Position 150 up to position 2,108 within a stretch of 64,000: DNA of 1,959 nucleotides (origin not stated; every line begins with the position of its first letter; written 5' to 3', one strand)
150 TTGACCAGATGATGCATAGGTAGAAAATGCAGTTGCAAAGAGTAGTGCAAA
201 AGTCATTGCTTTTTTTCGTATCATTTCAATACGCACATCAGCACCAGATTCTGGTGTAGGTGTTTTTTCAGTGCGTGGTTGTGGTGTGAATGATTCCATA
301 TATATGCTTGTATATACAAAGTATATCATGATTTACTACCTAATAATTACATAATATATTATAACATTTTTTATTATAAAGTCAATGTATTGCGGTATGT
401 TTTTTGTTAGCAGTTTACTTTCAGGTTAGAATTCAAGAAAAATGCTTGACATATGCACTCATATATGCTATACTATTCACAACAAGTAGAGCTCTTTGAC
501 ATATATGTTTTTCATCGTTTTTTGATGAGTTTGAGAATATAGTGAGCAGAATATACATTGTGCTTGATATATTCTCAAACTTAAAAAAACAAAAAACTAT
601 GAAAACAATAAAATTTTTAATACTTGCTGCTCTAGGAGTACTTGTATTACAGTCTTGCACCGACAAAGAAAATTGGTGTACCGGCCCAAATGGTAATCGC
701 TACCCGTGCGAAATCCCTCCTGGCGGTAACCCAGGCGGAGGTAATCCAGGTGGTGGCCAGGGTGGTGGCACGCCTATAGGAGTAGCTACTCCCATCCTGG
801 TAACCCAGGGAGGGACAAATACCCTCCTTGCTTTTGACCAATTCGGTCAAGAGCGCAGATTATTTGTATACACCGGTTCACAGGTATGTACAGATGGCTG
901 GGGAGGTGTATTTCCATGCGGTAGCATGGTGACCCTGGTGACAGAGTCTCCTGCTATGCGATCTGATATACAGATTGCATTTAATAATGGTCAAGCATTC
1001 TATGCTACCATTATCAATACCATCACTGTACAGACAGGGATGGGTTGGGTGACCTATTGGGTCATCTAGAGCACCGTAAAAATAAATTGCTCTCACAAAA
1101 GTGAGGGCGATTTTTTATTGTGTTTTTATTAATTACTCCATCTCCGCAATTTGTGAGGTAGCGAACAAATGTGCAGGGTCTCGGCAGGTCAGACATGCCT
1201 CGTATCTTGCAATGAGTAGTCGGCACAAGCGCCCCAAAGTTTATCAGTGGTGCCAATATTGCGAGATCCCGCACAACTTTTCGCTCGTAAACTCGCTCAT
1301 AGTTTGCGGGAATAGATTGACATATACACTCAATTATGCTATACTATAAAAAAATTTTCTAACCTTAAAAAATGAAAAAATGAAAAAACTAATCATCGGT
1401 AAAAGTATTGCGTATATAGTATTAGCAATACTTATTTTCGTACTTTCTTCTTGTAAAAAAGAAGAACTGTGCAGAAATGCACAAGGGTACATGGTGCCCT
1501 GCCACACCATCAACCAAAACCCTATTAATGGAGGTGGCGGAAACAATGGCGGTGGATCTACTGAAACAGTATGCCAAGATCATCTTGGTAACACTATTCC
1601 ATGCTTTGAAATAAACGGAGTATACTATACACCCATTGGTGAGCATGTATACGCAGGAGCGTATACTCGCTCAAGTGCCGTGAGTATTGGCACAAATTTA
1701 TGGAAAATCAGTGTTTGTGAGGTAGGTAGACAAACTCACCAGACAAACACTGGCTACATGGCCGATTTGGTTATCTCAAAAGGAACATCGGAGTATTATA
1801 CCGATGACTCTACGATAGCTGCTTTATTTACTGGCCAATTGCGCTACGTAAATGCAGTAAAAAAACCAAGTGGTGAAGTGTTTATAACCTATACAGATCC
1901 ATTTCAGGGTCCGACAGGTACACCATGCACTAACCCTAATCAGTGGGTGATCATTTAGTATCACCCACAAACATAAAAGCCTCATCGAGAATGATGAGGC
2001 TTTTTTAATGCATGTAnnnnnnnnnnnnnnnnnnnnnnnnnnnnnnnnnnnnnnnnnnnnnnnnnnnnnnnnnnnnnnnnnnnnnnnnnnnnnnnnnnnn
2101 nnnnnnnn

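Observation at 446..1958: Tandem paralogous Cys-rich lipoprotein genes with near-identical promoters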

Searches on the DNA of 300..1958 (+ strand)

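Call 21: search_rna_families(source=window, start=300, end=1500, threshold=evalue, max_evalue=10)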
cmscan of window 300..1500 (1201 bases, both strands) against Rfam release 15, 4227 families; matches with E-value up to 10: 14.
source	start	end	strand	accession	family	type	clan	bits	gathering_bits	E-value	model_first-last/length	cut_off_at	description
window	502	600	+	RF00579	SNORD90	Gene; snRNA; snoRNA; CD-box;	-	24.8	41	0.22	1-111/111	no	Small nucleolar RNA SNORD90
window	516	591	+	RF04056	mir-982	Gene; miRNA;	-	21.7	70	0.56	1-89/89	no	mir-982 microRNA precursor family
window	506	607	+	RF04099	MIR837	Gene; miRNA;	-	20.7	117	0.34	1-122/122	no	MIR837 microRNA precursor family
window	514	593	-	RF03578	mir-3910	Gene; miRNA;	-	20.7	95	0.4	1-82/82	no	mir-3910 microRNA precursor family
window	993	1117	+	RF00506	Thr_leader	Cis-reg; leader;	-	20.6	55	0.42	1-118/118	no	Threonine operon leader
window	1056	1135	+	RF03709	MIR1878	Gene; miRNA;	-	19.9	70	1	1-100/100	no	MIR1878 microRNA precursor family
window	512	594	-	RF04174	MIR4208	Gene; miRNA;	-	19.9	140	4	1-191/191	no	MIR4208 microRNA precursor family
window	1084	1147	-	RF02844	RefA9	Gene; antisense;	-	19.8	49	3.6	1-64/64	no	Enterococcus sRNA A9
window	506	607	-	RF04099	MIR837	Gene; miRNA;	-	19.7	117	0.63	1-122/122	no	MIR837 microRNA precursor family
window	755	832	+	RF01684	mascRNA-menRNA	Gene;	-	19.4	42.5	0.57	1-56/56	no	MALAT1-associated small cytoplasmic RNA/MEN beta RNA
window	526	585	+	RF03601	MIR7993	Gene; miRNA;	-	19.1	100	2.2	1-138/138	no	MIR7993 microRNA precursor family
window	670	690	+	RF02519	ToxI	Gene; antitoxin;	-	18.9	50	1.8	1-34/34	no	ToxI antitoxin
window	745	772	+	RF00523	Prion_pknot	Cis-reg;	-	16.7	39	3.7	1-40/40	no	Prion pseudoknot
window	1369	1452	+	RF04139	MIR841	Gene; miRNA;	-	15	200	5.1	62-151/212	no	MIR841 microRNA precursor family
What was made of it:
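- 482..598 (+): geneA 5'UTR (leader). A long interrupted hairpin spans ~506-607. Its basal helix pairs GUUUUUCAU with the start region AUGAAAAC. It has no real Rfam match (call 21).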

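Call 42: build_rna_model(alignment_id=A4)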
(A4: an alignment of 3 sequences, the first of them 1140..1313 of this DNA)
Model R1 built from alignment A4 (3 sequences, 177 columns); structure: RNAalifold consensus.
model positions 173; base pairs 29; branch points 2; effective number of sequences 1.45; information 0.589 bits per position. Calibrated on 0.2 Mb of random sequence (short: E-values are rough).
structure used (alignment columns):
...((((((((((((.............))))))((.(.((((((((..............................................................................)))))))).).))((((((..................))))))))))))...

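Call 43: search_with_rna_model(model_id=R1, sources=[window, L007], max_evalue=10, show_alignments=6)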
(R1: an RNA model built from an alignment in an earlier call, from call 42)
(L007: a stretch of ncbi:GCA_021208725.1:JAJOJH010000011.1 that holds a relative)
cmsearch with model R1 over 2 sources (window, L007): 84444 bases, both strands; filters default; matches with E-value up to 10: 10.
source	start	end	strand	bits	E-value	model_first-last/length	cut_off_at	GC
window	1140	1313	+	203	1e-52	1-173/173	no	0.5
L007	15355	15528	+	203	1e-52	1-173/173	no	0.5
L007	9647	9822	+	200.3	5.3e-52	1-173/173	no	0.45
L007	2912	3035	+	121.1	9e-31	1-173/173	no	0.49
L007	2912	3035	-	61.9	6.3e-15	1-173/173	no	0.49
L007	9647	9822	-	56.6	1.6e-13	1-173/173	no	0.45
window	1140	1313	-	48.2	3e-11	1-173/173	no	0.5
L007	15355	15528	-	48.2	3e-11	1-173/173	no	0.5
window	22390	22434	-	12.7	0.096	78-122/173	no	0.36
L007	8389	8420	-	7.4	2.6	91-122/173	no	0.34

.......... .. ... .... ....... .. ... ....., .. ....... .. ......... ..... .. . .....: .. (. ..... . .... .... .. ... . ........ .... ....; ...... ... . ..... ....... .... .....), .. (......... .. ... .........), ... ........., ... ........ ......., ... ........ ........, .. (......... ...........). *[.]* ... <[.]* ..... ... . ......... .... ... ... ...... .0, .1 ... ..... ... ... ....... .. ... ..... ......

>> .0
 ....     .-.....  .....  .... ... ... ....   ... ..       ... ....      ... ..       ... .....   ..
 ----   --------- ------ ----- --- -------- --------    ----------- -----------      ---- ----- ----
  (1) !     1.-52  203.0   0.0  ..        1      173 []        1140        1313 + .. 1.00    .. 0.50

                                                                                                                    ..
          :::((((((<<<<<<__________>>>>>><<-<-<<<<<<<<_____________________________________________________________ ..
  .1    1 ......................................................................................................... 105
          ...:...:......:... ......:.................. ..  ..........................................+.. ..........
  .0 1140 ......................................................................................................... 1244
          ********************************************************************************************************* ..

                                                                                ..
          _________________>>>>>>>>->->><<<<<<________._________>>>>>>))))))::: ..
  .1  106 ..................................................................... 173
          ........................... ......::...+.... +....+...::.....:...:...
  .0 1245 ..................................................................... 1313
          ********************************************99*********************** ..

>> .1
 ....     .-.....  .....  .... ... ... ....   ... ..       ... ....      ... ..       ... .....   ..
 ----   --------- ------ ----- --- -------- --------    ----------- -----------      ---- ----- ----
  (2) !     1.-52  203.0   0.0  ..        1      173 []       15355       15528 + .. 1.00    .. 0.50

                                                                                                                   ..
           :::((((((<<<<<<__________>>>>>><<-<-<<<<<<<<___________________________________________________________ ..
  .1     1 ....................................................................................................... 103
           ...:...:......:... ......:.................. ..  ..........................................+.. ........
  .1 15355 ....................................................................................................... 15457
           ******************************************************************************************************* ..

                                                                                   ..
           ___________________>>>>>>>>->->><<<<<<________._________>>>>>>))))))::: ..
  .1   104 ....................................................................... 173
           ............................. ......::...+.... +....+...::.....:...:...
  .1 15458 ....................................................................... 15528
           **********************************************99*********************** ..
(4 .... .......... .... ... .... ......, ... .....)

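Call 93: build_rna_model(alignment_id=A8, structure=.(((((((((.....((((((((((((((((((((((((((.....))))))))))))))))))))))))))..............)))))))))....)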
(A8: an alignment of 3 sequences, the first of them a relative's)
Model R2 built from alignment A8 (3 sequences, 99 columns); structure: as given.
model positions 95; base pairs 34; branch points 0; effective number of sequences 1.06; information 0.601 bits per position. Calibrated on 0.2 Mb of random sequence (short: E-values are rough).
structure used (alignment columns):
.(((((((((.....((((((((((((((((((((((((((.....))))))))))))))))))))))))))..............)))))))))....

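Call 94: search_with_rna_model(model_id=R2, sources=[window, L007, L011, L013, L014, L015], max_evalue=1, make_alignment=true)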
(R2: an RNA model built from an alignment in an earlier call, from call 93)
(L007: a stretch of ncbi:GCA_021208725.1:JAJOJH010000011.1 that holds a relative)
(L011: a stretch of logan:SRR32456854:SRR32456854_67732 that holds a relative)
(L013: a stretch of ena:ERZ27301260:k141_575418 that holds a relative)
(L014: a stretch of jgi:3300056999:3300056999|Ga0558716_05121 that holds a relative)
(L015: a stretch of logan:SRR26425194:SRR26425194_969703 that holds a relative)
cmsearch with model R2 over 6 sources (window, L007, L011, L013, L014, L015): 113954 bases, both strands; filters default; matches with E-value up to 1: 14.
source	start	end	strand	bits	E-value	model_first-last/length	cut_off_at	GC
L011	5915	6010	+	96.1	3e-16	1-95/95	no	0.21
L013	414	506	+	91.2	3e-15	1-95/95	no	0.2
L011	5461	5552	+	77.2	1.9e-12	1-95/95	no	0.25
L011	5904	5999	-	56.2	3.2e-08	1-95/95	no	0.22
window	512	605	+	40.7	4.2e-05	1-95/95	no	0.26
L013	410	487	-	39.4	7.8e-05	1-95/95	no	0.23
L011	5441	5536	-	38.8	0.0001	1-95/95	no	0.28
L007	14725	14819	+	35.4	0.00049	1-95/95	no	0.25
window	506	595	-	26.8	0.027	1-95/95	no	0.26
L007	9918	10009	+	24.5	0.074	1-95/95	no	0.25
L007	14719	14809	-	23.8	0.1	1-95/95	no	0.25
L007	19533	19623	-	22.5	0.19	1-95/95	no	0.26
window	5318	5408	-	22.2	0.22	1-95/95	no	0.26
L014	1915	1992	-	21.8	0.26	1-95/95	no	0.29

Alignment A9: 14 matches aligned to the model, 105 columns, each read 5' to 3' on its own strand. Consensus structure (alignment columns), stored with it:
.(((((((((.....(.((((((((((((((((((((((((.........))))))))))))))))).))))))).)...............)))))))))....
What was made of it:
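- The element also scores on the reverse strand because it is palindromic (call 94).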

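Call 97: search_with_rna_model(model_id=R1, sources=[L011, L012, L013, L014, L015], max_evalue=1)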
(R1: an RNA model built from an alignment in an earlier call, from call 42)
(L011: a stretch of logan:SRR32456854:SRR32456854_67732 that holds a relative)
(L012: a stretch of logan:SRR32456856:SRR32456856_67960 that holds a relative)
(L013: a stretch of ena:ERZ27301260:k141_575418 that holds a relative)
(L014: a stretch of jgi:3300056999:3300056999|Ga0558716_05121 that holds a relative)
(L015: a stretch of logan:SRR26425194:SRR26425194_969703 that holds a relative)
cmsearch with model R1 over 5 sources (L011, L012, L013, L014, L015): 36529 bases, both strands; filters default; matches with E-value up to 1: 3.
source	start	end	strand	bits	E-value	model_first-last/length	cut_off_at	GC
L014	3840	3931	-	10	0.21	1-173/173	no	0.38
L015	77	168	-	10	0.21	1-173/173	no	0.38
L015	2825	2850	-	8.9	0.42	97-122/173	no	0.23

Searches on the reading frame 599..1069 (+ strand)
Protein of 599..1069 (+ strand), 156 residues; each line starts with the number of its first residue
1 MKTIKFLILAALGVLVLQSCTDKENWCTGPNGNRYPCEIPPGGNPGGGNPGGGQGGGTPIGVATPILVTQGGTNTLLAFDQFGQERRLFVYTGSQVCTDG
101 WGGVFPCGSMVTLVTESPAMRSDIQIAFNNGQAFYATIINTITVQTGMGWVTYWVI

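Call 7: search_protein_families(library=pfam, proteins=[window:599-1069:+], max_evalue=1)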
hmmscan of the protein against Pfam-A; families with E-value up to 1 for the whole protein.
window:599-1069:+ (156 aa): 1 family
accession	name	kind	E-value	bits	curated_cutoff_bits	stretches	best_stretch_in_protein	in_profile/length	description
PF04085.20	MreC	-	0.17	12.1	28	1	70-117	73-118/147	Rod shape-determining protein MreC, barrel core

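Call 14: find_homologous_proteins(query=window:599-1069:+, max_evalue=0.01)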
Query window:599-1069:+: 54 candidates shared short words with the query, none scored E <= 0.01.

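Call 65: predict_structure(alignment_id=A6)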
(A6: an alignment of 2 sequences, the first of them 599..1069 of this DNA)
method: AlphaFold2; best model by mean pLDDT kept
length: 156 residues; sequences in the alignment: 2
mean_pLDDT: 42.5   pTM: 0.27
mean pLDDT of the five models: 42.5, 40.5, 37.5, 36.7, 35.2
residues with pLDDT >= 90: 0; 70-90: 0; 50-70: 45; < 50: 111
segments of 3 or more residues with pLDDT < 50: 1-3, 5-7, 12-72, 117-125, 127-156
pLDDT, mean of each block of 10 residues (from residue 1): 49 40 39 40 29 26 37 52 56 53 53 48 45 34 38 40
secondary structure, 60 per line:
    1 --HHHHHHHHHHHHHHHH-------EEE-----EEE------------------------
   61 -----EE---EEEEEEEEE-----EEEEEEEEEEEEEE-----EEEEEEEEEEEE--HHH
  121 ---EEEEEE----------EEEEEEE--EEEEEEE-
elements in order: H3-18 E26-28 E34-36 E71-79 E85-98 E104-115 E124-129 E140-146 E149-155

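Call 74: search_protein_families(library=ncbifam, proteins=[window:599-1069:+], max_evalue=1)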
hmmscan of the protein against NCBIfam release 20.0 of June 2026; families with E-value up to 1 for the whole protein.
window:599-1069:+ (156 aa): 1 family
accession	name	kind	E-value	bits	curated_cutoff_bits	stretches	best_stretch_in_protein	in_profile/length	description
NF010533.0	PRK13922.9-5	equivalog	0.055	12.5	384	1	66-132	205-267/345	rod shape-determining protein MreC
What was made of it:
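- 599..1069 (+): geneA: 156-aa predicted lipoprotein (lipobox LQSC, Gly linker, two C-x9-PC loops, beta-rich C-terminal domain). It has no homologue by word-indexed search, Pfam or NCBIfam (calls 7, 14, 74).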
